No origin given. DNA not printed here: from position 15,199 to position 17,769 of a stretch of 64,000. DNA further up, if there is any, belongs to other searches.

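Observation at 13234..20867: GH-like protein, glycyl-radical enzyme, activase and LacY-like MFS in one operon next to a flavodoxin: candidate undescribed radical glycoside-catabolic system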

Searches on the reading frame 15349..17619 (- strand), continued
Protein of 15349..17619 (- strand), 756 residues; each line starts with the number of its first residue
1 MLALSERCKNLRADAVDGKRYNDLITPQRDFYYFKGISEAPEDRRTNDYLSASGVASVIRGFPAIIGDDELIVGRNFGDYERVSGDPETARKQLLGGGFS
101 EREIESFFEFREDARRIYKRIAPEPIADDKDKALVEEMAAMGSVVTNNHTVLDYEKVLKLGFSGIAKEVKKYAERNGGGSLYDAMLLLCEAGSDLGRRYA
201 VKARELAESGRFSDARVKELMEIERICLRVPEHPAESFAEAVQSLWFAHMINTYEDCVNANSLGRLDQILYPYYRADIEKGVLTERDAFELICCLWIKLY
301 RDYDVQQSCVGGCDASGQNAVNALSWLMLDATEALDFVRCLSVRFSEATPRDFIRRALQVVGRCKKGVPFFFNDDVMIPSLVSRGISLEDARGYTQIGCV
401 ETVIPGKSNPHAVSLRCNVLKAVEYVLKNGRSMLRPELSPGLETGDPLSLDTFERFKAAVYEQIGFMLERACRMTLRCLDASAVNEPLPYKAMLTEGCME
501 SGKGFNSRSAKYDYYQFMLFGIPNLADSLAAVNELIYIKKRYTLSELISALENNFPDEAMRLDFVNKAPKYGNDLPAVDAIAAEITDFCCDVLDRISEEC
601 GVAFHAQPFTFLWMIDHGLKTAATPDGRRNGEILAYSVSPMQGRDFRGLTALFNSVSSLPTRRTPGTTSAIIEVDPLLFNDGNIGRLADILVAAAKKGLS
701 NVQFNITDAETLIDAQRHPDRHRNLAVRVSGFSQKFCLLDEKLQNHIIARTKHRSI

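Call 47: search_protein_families(library=pfam, proteins=[L020:7935-9929:+, L118:2860-4857:+, L059:157-2340:+, L054:7287-9320:+, L060:356-2137:+, L110:7133-8959:+, L026:7262-9097:+, L079:5903-7747:+, L076:5972-8296:+, L093:3193-4758:+], max_evalue=0.001)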
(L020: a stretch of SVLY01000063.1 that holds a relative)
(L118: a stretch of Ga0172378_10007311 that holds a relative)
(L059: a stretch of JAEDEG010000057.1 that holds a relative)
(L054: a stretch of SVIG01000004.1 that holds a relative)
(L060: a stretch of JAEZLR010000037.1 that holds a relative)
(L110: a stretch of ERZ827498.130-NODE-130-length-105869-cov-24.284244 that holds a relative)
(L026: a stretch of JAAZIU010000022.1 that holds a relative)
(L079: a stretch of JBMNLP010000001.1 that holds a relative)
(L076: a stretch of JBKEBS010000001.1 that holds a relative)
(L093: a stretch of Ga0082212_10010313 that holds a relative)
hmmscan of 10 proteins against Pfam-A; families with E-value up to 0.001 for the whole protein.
L020:7935-9929:+ (665 aa): 2 families
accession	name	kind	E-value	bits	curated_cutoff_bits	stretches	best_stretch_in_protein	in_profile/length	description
PF16889.11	Hepar_II_III_N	-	3.6e-56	191.4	22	1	48-344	19-317/340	Heparinase II/III N-terminus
PF07940.18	Hepar_II_III_C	-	1.2e-22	81.1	24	1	378-575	3-197/237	Heparinase II/III-like, C-terminal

L118:2860-4857:+ (666 aa): 0 families

L059:157-2340:+ (728 aa): 4 families
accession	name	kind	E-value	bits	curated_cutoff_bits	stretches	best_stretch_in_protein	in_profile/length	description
PF17389.8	Bac_rhamnosid6H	-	7.2e-66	223.2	24.5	1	324-650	3-339/339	Bacterial alpha-L-rhamnosidase 6 hairpin glycosidase domain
PF08531.16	Bac_rhamnosid_N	-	5e-36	124.5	25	1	38-203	4-170/172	Alpha-L-rhamnosidase N-terminal domain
PF05592.18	Bac_rhamnosid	-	4.2e-23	81.6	22.2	1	214-318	2-102/102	Bacterial alpha-L-rhamnosidase concanavalin-like domain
PF17390.7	Bac_rhamnosid_C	-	3.8e-06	27.1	22.1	1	657-711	4-58/78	Bacterial alpha-L-rhamnosidase C-terminal domain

L054:7287-9320:+ (678 aa): 2 families
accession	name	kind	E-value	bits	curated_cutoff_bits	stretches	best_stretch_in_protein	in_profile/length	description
PF07971.18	Glyco_hydro_92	-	1.5e-65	222.5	24.6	1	276-677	12-460/464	Glycosyl hydrolase family 92 catalytic domain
PF17678.7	Glyco_hydro_92N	-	6.1e-21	75.8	34.5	1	9-260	2-234/236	Glycosyl hydrolase family 92 N-terminal domain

L060:356-2137:+ (594 aa): 1 family
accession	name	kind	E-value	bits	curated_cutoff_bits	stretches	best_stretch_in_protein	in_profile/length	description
PF03663.20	Glyco_hydro_76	-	1.3e-07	31.9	25.9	1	236-550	8-332/366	Glycosyl hydrolase family 76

L110:7133-8959:+ (609 aa): 2 families
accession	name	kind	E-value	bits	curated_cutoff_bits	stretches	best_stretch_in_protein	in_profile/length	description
PF07944.18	Beta-AFase-like_GH127_cat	-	8.3e-16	58.4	24.9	1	101-405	60-363/376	Beta-L-arabinofuranosidase, GH127 catalytic domain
PF20736.2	Glyco_hydro127M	-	4.5e-09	36.8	24.2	1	428-510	2-86/95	Beta-L-arabinofuranosidase, GH127 middle domain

L026:7262-9097:+ (612 aa): 7 families
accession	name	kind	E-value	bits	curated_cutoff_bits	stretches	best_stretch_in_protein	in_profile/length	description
PF00009.33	GTP_EFTU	-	1.4e-56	191.5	26.5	1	5-196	2-187/188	Elongation factor Tu GTP binding domain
PF21018.2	BipA_C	-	3.2e-44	149.6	23.8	1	487-595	1-109/110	TypA/BipA C-terminal domain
PF00679.30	EFG_C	-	5.4e-21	74.9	27.9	1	400-479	3-83/89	Elongation factor G C-terminus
PF03144.31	GTP_EFTU_D2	-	2.2e-08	34.9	30.3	1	220-292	1-73/73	Elongation factor Tu domain 2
PF01926.29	MMR_HSR1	-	3.9e-07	30.6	21.9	1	9-130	2-113/113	50S ribosome-binding GTPase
PF14492.12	EFG_III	-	1.3e-06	28.8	27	1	332-379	19-66/75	Elongation Factor G, domain III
PF22042.2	EF-G_D2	-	3.5e-06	27.5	27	1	209-293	5-83/84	Elongation factor G domain 2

L079:5903-7747:+ (615 aa): 3 families
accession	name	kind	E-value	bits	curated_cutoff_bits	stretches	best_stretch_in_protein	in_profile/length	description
PF00750.26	tRNA-synt_1d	-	1.2e-93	314.3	23.3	1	159-487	16-349/349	tRNA synthetases class I (R), catalytic domain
PF05746.21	DALR_1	-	6.1e-30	104.1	22.3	1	501-615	1-117/117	DALR anticodon binding domain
PF03485.21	Arg_tRNA_synt_N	-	8.9e-14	52.3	21.5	1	55-134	6-85/85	Arginyl tRNA synthetase N terminal domain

L076:5972-8296:+ (775 aa): 4 families
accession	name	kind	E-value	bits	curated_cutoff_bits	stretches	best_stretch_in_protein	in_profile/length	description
PF01074.27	Glyco_hydro_38N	-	3.8e-55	187.6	25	1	4-253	2-256/270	Glycosyl hydrolases family 38 N-terminal domain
PF07748.19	Glyco_hydro_38C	-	2.7e-20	74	25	1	476-632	38-204/206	Glycosyl hydrolases family 38 C-terminal domain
PF09261.16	Alpha-mann_mid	-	4.1e-15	56.1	31.1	1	270-357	5-91/96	Alpha mannosidase middle domain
PF17677.7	Glyco_hydro38C2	-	5.3e-07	30.1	22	1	707-743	4-39/72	Glycosyl hydrolases family 38 C-terminal beta sandwich domain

L093:3193-4758:+ (522 aa): 3 families
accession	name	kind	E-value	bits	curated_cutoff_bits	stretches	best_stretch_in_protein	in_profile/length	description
PF14516.12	AAA_35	-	1e-07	31.5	27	1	30-270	27-246/331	AAA-like domain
PF13366.12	PDDEXK_3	-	1.9e-05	25.4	22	1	440-497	56-108/117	PD-(D/E)XK nuclease superfamily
PF09820.16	AAA-ATPase_like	-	0.00072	19.9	26.1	0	59-182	77-196/201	Predicted AAA-ATPase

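Call 48: search_protein_families(library=pfam, proteins=[L059:2386-2955:+, L030:9361-9930:+, L026:9327-9851:+, L110:8999-9895:+, L088:350-1066:+, L066:9081-9800:+, L006:912-1649:+, L107:5852-6868:+, L117:635-1903:+, L106:4022-5344:+], max_evalue=0.001)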
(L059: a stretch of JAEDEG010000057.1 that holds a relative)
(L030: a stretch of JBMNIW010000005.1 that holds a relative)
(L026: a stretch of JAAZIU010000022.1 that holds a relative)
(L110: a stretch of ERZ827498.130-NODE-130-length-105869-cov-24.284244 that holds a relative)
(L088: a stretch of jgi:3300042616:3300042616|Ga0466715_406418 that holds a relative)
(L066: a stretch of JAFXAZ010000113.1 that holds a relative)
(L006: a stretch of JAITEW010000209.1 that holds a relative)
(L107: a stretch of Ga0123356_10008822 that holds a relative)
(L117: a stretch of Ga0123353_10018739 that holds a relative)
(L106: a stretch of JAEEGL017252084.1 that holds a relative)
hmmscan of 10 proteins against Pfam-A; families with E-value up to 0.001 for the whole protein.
L059:2386-2955:+ (190 aa): 1 family
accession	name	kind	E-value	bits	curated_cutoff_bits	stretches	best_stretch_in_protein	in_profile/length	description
PF02502.23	LacAB_rpiB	-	7.5e-28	97.7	24.7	1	9-140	1-127/138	Ribose/Galactose Isomerase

L030:9361-9930:+ (190 aa): 2 families
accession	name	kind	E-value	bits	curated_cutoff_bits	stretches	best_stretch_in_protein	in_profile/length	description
PF12850.12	Metallophos_2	-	2.7e-36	125.4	27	1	16-166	1-153/154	Calcineurin-like phosphoesterase superfamily domain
PF00149.33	Metallophos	-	2.6e-10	41.5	21.5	1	16-132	1-191/191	Calcineurin-like phosphoesterase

L026:9327-9851:+ (175 aa): 0 families

L110:8999-9895:+ (299 aa): 1 family
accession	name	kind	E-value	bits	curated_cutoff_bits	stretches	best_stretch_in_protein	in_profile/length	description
PF00294.29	PfkB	-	4e-51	174.6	25.8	1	2-286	3-301/302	pfkB family carbohydrate kinase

L088:350-1066:+ (239 aa): 0 families

L066:9081-9800:+ (240 aa): 1 family
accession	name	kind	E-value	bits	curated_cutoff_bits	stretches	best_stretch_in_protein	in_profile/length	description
PF00596.27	Aldolase_II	-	7.6e-35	120.9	22.2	1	13-189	1-179/183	Class II Aldolase and Adducin N-terminal domain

L006:912-1649:+ (246 aa): 1 family
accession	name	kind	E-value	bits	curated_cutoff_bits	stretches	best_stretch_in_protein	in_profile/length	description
PF13580.11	SIS_2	-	1.4e-33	116.3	27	1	7-140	2-136/138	SIS domain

L107:5852-6868:+ (339 aa): 0 families

L117:635-1903:+ (423 aa): 1 family
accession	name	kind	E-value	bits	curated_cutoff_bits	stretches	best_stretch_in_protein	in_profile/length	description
PF07221.17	GlcNAc_2-epim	-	7.9e-34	117.9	23.4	1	38-408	1-344/347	N-acylglucosamine 2-epimerase (GlcNAc 2-epimerase)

L106:4022-5344:+ (441 aa): 0 families

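Call 67: search_protein_families(library=pfam, alignment_id=A4, max_evalue=0.00001)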
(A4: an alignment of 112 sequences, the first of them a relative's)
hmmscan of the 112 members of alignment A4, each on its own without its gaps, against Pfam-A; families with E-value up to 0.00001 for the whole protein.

A. member 1, L126:935-2950:+ (672 aa): 2 families
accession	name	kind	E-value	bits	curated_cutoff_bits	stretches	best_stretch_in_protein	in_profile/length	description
PF02065.24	Melibiase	-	2.8e-19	69.8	27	1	285-476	64-251/347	Melibiase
PF01055.32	Glyco_hydro_31_2nd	-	5.8e-09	36.2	23.5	1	273-420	18-160/328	Glycosyl hydrolases family 31 TIM-barrel domain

B. families by the number of members that match (of 112 scanned): 146 families (the first 25 are shown)
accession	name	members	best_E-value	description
PF04055.27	Radical_SAM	12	3.9e-18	Radical SAM superfamily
PF00037.32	Fer4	8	4.4e-14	4Fe-4S binding domain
PF12838.12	Fer4_7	8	2e-10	4Fe-4S dicluster domain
PF13353.11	Fer4_12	7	6.5e-12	4Fe-4S single cluster domain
PF12837.12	Fer4_6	6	8.5e-11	4Fe-4S binding domain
PF13237.11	Fer4_10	6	5.6e-09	4Fe-4S dicluster domain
PF13484.11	Fer4_16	6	2.1e-07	4Fe-4S double cluster binding domain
PF19238.5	Radical_SAM_2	4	1.9e-66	Radical SAM-like domain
PF04459.17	DUF512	4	9.4e-60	Protein of unknown function (DUF512)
PF17820.7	PDZ_6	4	9.7e-13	PDZ domain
PF00702.32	Hydrolase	3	8.4e-19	haloacid dehalogenase-like hydrolase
PF01208.23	URO-D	3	1.1e-13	Uroporphyrinogen decarboxylase (URO-D)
PF08659.16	KR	3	1e-12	KR domain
PF12797.12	Fer4_2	3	1.2e-08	4Fe-4S binding domain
PF13347.12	MFS_2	2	1.2e-54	MFS/sugar transport protein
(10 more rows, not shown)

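Call 68: search_protein_families(library=pfam, proteins=[L118:1748-2854:+, L057:117-1586:+, L122:1013-2482:+, L107:3607-5100:+, L077:7451-8488:+, L076:9040-9987:+, L076:8321-9040:+, L066:8131-9075:+, L020:6323-7639:+], max_evalue=0.001)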
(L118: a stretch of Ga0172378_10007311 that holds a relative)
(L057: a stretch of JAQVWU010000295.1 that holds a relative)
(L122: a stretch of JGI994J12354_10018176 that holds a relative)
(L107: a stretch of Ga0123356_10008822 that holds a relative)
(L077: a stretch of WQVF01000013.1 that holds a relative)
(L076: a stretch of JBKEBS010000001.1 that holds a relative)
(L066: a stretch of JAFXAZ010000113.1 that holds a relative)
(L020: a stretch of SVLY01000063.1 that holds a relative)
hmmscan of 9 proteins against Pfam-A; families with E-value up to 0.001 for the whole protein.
L118:1748-2854:+ (369 aa): 1 family
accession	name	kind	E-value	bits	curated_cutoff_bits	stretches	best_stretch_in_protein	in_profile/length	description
PF13472.12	Lipase_GDSL_2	-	1.7e-05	25.8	32.9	1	32-140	1-117/178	GDSL-like Lipase/Acylhydrolase family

L057:117-1586:+ (490 aa): 0 families

L122:1013-2482:+ (490 aa): 2 families
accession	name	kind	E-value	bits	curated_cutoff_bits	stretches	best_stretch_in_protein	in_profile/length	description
PF13416.11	SBP_bac_8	-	6.7e-05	23.3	27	1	105-193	6-84/279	Bacterial extracellular solute-binding protein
PF01547.30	SBP_bac_1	-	0.00042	20.9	26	1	91-248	7-147/307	Bacterial extracellular solute-binding protein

L107:3607-5100:+ (498 aa): 1 family
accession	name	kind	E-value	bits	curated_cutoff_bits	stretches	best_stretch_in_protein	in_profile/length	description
PF01547.30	SBP_bac_1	-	0.0007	20.1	26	1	207-387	108-281/307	Bacterial extracellular solute-binding protein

L077:7451-8488:+ (346 aa): 1 family
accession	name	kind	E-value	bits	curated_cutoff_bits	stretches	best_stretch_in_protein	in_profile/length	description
PF13810.12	DUF4185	-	4.2e-05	23.4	39.5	1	93-259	96-247/309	Domain of unknown function (DUF4185)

L076:9040-9987:+ (316 aa): 1 family
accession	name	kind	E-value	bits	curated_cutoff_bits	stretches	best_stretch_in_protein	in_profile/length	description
PF01116.26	F_bP_aldolase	-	7.6e-58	196.6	25.5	1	13-282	3-247/277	Fructose-bisphosphate aldolase class-II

L076:8321-9040:+ (240 aa): 1 family
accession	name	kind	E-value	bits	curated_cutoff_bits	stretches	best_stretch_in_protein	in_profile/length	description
PF07385.18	Lyx_isomer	-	2.5e-96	321.6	20.8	1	11-232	1-222/222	D-lyxose isomerase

L066:8131-9075:+ (315 aa): 1 family
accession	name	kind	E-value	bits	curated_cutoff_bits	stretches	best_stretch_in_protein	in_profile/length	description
PF09095.17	AmyA-gluTrfs_C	-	5.4e-05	23.4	22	0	95-154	119-179/284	Alpha-amylase/4-alpha-glucanotransferase, C-terminal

L020:6323-7639:+ (439 aa): 0 families

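Call 71: find_encoding_contigs(protein=P0002, flank=5000, max_places=2)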
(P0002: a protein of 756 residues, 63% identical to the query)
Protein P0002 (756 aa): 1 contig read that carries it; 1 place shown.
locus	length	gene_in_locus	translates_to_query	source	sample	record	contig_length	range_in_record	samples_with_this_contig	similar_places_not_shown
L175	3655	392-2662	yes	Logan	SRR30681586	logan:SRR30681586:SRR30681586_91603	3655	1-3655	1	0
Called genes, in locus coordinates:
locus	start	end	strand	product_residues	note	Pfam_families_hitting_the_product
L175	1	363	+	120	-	?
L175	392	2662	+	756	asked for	PF02901:PFL-like, PF01228:Gly_radical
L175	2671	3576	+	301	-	PF13353:Fer4_12, PF04055:Radical_SAM, PF12837:Fer4_6 (faint), PF13187:Fer4_9 (weak), PF00037:Fer4 (weak)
